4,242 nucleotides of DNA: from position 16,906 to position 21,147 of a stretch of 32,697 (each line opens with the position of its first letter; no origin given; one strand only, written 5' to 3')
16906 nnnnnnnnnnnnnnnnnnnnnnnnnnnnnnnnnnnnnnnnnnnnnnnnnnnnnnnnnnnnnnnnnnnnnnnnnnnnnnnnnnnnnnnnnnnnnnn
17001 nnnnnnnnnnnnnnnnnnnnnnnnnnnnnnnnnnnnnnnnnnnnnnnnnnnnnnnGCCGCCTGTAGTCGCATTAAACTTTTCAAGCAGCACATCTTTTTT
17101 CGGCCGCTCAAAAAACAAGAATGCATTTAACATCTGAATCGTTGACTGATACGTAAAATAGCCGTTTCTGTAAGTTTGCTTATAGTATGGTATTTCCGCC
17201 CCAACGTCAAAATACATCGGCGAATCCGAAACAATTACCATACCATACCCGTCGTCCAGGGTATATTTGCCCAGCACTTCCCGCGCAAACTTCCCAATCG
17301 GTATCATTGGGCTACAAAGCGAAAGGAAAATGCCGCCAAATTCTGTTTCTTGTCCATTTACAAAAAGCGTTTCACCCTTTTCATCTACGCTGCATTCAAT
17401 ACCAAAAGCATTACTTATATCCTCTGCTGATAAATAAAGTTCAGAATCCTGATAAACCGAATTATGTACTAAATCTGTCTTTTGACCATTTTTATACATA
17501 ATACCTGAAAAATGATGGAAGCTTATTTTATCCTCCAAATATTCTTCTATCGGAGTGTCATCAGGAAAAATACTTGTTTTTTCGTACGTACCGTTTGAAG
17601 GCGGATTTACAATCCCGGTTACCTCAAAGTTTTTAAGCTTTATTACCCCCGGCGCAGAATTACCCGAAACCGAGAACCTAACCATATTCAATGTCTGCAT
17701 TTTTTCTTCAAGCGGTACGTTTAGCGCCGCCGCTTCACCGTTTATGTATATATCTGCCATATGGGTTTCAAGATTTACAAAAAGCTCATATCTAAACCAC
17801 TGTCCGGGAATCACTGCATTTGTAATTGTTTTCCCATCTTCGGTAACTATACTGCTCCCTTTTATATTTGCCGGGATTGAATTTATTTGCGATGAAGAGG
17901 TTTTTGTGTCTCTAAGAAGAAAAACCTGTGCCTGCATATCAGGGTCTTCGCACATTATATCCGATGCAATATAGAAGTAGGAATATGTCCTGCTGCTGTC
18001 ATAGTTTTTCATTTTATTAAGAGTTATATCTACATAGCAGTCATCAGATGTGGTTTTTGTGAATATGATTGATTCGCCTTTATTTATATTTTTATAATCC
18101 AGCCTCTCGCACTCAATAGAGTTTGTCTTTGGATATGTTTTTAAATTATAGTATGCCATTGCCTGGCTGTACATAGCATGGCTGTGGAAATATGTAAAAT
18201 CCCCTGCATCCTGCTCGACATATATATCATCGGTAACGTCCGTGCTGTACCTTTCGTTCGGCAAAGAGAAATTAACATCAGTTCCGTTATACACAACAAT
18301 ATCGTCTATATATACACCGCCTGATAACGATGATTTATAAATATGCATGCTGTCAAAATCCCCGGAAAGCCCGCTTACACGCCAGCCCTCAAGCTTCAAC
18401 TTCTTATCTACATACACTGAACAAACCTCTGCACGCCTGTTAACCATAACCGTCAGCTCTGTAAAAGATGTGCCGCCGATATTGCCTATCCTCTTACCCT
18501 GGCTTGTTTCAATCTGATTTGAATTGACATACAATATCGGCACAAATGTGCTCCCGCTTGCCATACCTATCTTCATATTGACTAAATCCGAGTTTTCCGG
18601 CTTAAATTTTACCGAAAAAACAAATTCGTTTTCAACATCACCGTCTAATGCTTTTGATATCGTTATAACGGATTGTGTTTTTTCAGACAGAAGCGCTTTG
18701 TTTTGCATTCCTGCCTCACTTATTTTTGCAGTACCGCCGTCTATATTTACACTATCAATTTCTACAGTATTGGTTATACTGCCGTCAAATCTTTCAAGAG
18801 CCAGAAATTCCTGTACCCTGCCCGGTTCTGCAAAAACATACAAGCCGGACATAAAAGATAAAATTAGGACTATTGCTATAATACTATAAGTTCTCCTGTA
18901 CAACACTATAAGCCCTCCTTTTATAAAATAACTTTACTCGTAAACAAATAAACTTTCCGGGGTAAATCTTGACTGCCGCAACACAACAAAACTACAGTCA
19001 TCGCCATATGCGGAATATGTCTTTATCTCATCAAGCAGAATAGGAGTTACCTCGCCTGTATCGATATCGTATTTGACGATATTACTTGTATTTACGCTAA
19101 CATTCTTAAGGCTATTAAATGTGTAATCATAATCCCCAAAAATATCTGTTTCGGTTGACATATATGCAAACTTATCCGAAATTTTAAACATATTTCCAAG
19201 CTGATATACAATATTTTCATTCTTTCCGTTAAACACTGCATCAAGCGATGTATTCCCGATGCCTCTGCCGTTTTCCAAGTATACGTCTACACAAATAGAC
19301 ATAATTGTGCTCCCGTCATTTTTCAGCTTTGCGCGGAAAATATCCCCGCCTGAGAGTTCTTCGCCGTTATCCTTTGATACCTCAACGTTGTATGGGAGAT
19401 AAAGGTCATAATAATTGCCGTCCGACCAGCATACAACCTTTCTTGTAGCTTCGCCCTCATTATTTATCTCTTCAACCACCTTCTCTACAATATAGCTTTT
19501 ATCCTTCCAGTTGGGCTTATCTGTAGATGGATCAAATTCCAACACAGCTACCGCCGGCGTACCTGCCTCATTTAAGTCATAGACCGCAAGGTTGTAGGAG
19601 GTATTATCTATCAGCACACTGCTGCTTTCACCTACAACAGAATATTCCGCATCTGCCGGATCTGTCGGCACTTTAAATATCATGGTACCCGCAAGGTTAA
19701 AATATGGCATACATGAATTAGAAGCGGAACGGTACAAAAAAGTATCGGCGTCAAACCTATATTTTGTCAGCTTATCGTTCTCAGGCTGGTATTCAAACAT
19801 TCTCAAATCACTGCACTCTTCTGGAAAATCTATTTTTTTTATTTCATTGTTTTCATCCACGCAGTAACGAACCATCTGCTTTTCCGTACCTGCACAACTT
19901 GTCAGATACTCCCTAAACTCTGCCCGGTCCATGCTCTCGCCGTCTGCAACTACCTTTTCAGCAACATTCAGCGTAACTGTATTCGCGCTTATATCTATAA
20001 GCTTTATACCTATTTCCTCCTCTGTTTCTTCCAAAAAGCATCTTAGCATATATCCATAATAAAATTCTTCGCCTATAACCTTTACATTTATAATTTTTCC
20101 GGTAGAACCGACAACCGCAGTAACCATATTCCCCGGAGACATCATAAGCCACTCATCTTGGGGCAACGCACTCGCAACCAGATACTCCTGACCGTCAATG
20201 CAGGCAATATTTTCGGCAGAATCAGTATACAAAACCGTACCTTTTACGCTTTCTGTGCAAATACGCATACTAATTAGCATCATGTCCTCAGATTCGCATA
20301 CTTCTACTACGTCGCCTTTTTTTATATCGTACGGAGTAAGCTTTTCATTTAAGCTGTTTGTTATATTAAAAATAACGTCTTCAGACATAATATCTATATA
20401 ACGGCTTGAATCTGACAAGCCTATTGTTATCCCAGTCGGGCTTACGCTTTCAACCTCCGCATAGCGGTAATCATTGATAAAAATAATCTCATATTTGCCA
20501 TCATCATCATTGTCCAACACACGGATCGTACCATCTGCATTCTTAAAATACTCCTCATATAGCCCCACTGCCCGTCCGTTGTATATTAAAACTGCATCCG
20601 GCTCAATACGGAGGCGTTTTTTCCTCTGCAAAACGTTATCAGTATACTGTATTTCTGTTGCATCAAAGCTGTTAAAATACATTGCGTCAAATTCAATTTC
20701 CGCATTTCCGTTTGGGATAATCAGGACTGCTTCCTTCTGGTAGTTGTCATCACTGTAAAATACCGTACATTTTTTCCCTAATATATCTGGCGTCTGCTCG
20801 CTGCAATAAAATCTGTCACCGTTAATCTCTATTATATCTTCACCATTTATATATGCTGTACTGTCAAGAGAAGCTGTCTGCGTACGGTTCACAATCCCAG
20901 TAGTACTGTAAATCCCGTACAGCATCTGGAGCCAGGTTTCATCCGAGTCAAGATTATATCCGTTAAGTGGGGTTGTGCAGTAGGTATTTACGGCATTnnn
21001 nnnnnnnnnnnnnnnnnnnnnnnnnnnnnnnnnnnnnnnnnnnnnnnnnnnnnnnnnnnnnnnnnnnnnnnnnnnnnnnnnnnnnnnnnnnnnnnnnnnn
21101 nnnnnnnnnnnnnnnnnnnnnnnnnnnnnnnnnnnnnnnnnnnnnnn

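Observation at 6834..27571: Uncharacterised 21-kb Gram-positive polysaccharide-utilisation locus built around giant surface proteins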

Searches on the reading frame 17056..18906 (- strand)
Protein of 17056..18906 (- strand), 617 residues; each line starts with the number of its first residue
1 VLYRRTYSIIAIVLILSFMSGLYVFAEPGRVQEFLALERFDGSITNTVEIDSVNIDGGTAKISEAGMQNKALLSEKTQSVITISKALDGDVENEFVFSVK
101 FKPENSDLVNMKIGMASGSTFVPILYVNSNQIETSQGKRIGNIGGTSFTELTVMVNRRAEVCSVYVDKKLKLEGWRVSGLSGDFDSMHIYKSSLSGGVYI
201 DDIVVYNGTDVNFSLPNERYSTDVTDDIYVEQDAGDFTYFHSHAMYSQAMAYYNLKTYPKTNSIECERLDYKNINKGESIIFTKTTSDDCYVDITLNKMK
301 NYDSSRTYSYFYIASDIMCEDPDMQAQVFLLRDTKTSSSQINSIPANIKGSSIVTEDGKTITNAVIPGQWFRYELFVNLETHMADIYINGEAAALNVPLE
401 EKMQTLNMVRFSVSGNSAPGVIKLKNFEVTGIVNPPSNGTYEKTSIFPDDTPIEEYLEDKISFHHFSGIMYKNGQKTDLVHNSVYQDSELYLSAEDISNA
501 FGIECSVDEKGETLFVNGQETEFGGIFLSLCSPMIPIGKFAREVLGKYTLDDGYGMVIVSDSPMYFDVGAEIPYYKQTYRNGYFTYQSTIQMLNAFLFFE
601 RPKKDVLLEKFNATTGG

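Call 78: search_protein_families(library=pfam, proteins=[window:17056-18906:-], max_evalue=0.05)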
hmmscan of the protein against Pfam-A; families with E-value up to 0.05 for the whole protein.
window:17056-18906:- (617 aa): 1 family
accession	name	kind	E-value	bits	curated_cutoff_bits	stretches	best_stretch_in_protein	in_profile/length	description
PF07833.16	Cu_amine_oxidN1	-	0.0028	18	24.2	1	459-515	51-107/108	Copper amine oxidase N-terminal domain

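Call 95: search_solved_structures(query=window:17056-18831:-, max_evalue=1)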
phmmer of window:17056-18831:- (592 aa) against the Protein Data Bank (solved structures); distinct sequences matched with E-value up to 1: 0.
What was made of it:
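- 17056..18906 (-): Lyase N-terminal 617 aa: a signal peptide, two probable LamG-like jelly rolls, and a Cu-amine-oxidase-N1-like 'stalk' segment (aa 459-515). Aa 216-617 is almost as conserved as the catalytic module. No PDB sequence match (call 95).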

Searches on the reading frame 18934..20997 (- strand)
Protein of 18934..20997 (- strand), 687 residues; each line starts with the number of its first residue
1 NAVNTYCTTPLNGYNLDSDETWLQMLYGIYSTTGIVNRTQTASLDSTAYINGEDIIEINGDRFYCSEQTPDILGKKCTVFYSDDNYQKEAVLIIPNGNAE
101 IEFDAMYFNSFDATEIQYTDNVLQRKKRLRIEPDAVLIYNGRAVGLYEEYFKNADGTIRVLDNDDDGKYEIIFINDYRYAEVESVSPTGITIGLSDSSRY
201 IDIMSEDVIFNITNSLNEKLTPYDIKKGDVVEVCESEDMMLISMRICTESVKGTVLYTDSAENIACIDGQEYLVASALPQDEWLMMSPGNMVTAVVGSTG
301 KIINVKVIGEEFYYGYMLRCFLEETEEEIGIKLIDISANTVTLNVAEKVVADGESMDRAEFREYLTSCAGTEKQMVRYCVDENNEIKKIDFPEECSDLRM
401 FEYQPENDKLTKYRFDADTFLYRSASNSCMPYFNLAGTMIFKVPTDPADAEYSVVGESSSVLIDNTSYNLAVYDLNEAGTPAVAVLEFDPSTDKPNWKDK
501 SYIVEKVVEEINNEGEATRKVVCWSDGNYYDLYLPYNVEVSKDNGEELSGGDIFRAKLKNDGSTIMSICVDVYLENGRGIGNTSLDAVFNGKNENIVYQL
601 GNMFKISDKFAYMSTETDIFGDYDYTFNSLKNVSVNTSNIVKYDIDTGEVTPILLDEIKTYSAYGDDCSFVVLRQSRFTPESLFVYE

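Call 70: search_protein_representatives(protein=window:18934-20997:-)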
Query: 687 residues. Proteins with E-value up to 0.001 (for the whole library): 1119; up to 1e-10: 633; up to 1e-30: 129. The best 150 are listed.
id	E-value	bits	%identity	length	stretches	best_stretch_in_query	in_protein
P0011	5.2e-226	768.4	51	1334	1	1-687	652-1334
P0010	1.4e-214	730.7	50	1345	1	1-687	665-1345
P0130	1.1e-136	473.3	39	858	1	20-687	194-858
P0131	8.7e-115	400.9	36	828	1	23-687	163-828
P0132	8.8e-110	384.4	34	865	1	18-687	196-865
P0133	1.4e-102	360.5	35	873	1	19-686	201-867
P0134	1.2e-101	357.5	35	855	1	16-687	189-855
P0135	4.3e-98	345.8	32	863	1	16-687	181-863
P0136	2.9e-91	323.2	35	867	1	19-687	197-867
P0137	4.0e-90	319.4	32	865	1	18-687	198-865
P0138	2.2e-86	307.1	30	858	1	21-687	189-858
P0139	1.7e-81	290.9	32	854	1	18-681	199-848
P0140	6.2e-79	282.5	30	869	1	16-687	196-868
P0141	4.5e-78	279.6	32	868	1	17-687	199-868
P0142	4.0e-77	276.5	31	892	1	21-687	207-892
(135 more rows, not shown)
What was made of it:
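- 18937..20919 (-): All-beta region (aa 726-1386) made of tandem small beta-barrels. No catalytic fold was found. It defines a large family without a Pfam model. There are 1,119 clusters at 50% identity with E<=1e-3 and 633 with E<=1e-10 (call 70).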
